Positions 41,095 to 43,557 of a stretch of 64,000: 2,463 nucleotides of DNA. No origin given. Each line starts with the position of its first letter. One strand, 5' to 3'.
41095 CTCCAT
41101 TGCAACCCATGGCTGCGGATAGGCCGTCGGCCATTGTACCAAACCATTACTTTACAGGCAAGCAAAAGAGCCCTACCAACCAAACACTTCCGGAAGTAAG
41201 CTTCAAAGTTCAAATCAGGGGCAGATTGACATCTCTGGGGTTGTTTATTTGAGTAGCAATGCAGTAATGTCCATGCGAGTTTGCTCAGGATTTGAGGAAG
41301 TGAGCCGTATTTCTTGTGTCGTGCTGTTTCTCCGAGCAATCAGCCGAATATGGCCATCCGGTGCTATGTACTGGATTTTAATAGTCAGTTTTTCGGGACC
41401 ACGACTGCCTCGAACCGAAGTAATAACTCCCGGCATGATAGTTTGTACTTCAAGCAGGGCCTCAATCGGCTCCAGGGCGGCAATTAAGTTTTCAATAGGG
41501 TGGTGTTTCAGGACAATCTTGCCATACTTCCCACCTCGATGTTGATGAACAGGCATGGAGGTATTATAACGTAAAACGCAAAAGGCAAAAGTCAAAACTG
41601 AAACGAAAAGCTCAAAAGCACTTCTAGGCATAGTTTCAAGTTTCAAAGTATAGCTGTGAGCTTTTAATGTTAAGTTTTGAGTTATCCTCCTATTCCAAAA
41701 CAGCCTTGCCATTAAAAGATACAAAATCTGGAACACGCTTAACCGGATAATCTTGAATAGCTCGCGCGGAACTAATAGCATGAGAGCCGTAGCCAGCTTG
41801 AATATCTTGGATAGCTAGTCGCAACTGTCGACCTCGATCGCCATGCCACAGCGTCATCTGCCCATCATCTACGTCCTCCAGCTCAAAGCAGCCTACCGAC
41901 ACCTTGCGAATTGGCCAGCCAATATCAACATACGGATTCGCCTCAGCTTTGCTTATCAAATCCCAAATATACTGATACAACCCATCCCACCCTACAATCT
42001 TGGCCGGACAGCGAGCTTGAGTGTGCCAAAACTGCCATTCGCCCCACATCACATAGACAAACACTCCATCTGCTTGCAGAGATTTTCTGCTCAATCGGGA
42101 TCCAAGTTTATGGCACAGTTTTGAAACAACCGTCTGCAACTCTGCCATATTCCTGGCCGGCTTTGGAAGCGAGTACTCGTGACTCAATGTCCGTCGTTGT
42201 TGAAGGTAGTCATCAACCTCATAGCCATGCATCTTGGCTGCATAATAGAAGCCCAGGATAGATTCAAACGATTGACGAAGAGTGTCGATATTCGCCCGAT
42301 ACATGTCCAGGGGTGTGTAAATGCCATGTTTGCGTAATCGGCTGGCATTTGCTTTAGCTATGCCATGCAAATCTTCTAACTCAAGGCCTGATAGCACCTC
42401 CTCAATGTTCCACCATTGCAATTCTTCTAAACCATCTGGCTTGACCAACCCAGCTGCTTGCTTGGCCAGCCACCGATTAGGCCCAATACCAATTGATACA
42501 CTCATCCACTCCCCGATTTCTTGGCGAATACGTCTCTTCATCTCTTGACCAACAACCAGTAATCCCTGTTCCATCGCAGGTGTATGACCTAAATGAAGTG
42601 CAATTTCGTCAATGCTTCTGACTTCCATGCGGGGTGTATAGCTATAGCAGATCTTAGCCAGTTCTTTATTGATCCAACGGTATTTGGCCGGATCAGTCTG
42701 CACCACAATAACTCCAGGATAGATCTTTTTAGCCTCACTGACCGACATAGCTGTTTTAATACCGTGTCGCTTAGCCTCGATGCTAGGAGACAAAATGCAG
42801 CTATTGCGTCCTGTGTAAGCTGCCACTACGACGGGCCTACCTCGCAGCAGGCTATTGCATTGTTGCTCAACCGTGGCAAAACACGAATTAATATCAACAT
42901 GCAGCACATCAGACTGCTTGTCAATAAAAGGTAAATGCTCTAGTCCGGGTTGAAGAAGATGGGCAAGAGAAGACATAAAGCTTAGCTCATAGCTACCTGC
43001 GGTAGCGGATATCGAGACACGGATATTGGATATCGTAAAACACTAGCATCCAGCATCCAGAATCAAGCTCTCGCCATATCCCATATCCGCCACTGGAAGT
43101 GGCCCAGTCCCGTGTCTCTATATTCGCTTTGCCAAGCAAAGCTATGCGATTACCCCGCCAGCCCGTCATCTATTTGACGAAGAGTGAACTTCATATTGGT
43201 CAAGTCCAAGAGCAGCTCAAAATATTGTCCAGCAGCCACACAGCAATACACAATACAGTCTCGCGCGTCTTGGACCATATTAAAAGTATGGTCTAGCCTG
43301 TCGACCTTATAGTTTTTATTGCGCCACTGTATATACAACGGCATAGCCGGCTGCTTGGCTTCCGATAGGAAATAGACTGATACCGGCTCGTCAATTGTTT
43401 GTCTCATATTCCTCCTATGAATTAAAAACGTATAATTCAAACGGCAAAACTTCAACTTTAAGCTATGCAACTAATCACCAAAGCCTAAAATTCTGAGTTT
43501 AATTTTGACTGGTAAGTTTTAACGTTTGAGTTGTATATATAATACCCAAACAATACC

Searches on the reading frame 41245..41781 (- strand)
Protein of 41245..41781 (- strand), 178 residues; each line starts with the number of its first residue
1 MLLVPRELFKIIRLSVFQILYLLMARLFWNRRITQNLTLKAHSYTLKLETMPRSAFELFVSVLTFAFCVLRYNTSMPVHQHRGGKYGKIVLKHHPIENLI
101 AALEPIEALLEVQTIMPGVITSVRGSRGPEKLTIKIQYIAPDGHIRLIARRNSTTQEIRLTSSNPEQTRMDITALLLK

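Call 64: search_protein_families(library=pfam, proteins=[window:41245-41781:-], max_evalue=0.001)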
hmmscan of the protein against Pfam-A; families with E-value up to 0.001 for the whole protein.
window:41245-41781:- (178 aa): 1 family
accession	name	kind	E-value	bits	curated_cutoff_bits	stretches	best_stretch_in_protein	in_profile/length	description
PF09876.14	DUF2103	-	1.6e-09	38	22.4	1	88-164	5-84/98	Predicted metal-binding protein (DUF2103)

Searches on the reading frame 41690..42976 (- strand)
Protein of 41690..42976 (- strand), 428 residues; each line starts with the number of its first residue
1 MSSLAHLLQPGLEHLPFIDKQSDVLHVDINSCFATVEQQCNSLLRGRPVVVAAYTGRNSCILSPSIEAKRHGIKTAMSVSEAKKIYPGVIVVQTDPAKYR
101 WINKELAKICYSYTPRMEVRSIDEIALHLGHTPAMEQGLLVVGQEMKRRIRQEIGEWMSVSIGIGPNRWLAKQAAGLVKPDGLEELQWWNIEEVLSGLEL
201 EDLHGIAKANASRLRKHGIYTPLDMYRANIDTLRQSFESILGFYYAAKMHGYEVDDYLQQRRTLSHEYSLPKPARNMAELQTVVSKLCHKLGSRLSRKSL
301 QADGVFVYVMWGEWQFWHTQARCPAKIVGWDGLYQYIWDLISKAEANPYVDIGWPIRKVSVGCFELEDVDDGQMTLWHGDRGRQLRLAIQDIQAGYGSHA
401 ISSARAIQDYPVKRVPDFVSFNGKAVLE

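Call 33: find_homologous_proteins(query=window:41690-42976:-, max_evalue=1e-40)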
Query window:41690-42976:- (428 aa): 1024 proteins with E <= 1e-40 among 5662 candidates; the best 120 are listed.
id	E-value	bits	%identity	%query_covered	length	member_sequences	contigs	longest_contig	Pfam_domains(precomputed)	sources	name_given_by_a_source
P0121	4.4e-294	993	100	100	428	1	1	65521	PF11799.14,PF00817.26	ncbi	-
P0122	3.9e-250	848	83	100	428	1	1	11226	PF11799.14,PF00817.26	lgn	-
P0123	3.0e-211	720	72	100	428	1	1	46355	PF11799.14,PF00817.26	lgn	-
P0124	9.2e-116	405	48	97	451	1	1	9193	PF11799.14,PF00817.26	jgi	jgi:DNA polymerase-4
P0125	9.0e-113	396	47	97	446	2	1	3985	PF11799.14,PF00817.26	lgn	-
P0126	5.3e-99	350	44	97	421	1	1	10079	PF11799.14,PF00817.26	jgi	-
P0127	3.1e-96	341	42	97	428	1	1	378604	PF11799.14,PF00817.26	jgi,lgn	-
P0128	5.6e-96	340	42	97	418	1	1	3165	PF11799.14,PF00817.26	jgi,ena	-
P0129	9.6e-96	339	41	98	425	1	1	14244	PF11799.14,PF00817.26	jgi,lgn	-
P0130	2.2e-95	338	41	97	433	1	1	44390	PF11799.14,PF00817.26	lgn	-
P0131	2.3e-95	338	43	90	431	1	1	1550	PF11799.14,PF00817.26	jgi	jgi:DNA polymerase-4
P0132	5.9e-95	337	43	97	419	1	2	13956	PF11799.14,PF00817.26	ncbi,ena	-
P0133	1.8e-94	335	41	97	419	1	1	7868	PF11799.14,PF00817.26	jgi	jgi:DNA polymerase-4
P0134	2.2e-94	335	41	97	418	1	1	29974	PF11799.14,PF00817.26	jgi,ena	-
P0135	2.3e-94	335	41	98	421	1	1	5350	PF11799.14,PF00817.26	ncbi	-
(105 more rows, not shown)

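Call 34: find_encoding_contigs(protein=P0122, flank=10000, max_places=4)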
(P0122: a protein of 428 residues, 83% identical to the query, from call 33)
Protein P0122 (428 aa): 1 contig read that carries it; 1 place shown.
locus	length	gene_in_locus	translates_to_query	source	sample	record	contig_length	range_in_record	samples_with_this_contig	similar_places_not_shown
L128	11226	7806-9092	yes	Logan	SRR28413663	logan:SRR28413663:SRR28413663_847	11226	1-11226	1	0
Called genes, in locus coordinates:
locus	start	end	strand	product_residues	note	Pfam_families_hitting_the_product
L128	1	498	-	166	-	?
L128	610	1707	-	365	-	-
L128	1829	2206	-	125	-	PF00293:NUDIX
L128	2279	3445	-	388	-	PF11258:DUF3048, PF17479:DUF3048_C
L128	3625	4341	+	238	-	-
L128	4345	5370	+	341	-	-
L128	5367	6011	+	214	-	-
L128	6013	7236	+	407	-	-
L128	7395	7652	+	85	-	-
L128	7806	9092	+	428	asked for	PF00817:IMS, PF11799:IMS_C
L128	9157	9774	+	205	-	-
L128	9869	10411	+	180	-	-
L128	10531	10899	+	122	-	PF09876:DUF2103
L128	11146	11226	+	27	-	?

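Call 35: find_encoding_contigs(protein=P0123, flank=10000, max_places=4)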
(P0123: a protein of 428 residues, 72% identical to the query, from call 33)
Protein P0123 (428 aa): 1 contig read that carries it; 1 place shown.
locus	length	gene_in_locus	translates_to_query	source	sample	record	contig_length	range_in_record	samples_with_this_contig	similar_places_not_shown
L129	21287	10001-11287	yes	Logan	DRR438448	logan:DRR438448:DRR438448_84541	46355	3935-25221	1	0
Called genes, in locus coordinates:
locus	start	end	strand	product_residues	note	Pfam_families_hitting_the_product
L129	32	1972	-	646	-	-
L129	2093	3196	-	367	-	-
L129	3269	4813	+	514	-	PF00479:G6PD_N, PF02781:G6PD_C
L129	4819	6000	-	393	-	PF11258:DUF3048, PF17479:DUF3048_C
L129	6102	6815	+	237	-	-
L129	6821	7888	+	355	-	-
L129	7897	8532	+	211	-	-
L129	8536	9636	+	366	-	-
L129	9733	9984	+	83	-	-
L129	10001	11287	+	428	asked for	PF00817:IMS, PF11799:IMS_C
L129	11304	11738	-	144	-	PF00903:Glyoxalase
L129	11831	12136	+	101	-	PF09876:DUF2103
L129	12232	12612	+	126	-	-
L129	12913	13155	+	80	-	-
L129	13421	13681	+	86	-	-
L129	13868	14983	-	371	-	PF18917:LiaI-LiaF-like_TM1, PF22570:LiaF-TM, PF09922:LiaF-like_C (weak)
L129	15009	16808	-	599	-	PF09972:DUF2207, PF20990:DUF2207_C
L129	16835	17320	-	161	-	PF00578:AhpC-TSA, PF08534:Redoxin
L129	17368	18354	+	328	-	PF01207:Dus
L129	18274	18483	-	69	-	-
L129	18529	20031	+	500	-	PF00270:DEAD, PF04851:ResIII, PF16203:ERCC3_RAD25_C (weak), PF00271:Helicase_C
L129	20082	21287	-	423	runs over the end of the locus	PF02689:Herpes_Helicase (faint), PF05970:PIF1, PF13245:AAA_19, PF13401:AAA_22, PF13604:AAA_30, PF07728:AAA_5 (faint), PF21530:Pif1_2B_dom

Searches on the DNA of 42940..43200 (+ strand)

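Call 50: search_rna_families(source=window, start=42940, end=43200, threshold=evalue, max_evalue=10)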
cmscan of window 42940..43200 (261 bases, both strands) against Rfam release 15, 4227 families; matches with E-value up to 10: 2.
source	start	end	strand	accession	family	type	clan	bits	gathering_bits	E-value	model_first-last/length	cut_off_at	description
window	43023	43048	-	RF04349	Plastid-rps18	Cis-reg;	-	18.3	60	3.3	1-57/57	no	Plastid-rps18 3UTR RNA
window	43070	43140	-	RF00572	SNORD66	Gene; snRNA; snoRNA; CD-box;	-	15.2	32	0.87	1-76/76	no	Small nucleolar RNA SNORD66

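Call 70: search_dna_similar(query=window:42985-43150:+, collection=plasmids, mode=distant, max_evalue=0.01, max_rows=10)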
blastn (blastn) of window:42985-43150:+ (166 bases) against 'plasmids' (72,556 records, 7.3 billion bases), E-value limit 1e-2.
No match.

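Call 71: search_dna_similar(query=window:42985-43150:+, collection=phages, mode=distant, max_evalue=0.01, max_rows=10)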
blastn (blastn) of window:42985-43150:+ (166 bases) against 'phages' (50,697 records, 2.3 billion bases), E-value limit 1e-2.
No match.

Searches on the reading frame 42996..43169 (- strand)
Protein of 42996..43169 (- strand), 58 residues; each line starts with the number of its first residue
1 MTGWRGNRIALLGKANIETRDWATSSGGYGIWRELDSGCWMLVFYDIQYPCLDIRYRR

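Call 82: search_protein_representatives(protein=window:42996-43169:-)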
Query: 58 residues. Proteins with E-value up to 0.001 (for the whole library): 5; up to 1e-10: 0; up to 1e-30: 0. The best 5 are listed.
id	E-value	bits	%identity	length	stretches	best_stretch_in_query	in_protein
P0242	2.1e-08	50.1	38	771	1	34-57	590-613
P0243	1.4e-07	47.5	35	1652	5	7-47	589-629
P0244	8.4e-05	38.8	36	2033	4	5-43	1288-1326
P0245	1.7e-04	37.8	29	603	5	24-49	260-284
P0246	3.2e-04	37.0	49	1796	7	25-43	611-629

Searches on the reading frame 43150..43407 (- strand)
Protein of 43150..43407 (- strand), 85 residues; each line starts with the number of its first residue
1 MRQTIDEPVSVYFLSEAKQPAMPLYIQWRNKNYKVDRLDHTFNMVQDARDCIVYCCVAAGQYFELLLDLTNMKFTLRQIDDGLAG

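Call 55: find_encoding_contigs(protein=window:43150-43407:-, flank=3000, max_places=10)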
Protein window:43150-43407:- (85 aa): 2 contigs read that carry it; 1 place shown.
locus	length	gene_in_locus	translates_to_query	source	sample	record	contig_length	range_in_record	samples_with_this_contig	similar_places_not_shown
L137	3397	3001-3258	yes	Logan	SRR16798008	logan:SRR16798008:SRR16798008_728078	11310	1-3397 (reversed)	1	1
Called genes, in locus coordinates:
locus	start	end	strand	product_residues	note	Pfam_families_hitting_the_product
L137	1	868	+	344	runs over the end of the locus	-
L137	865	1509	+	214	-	-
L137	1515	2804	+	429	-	-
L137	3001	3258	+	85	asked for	-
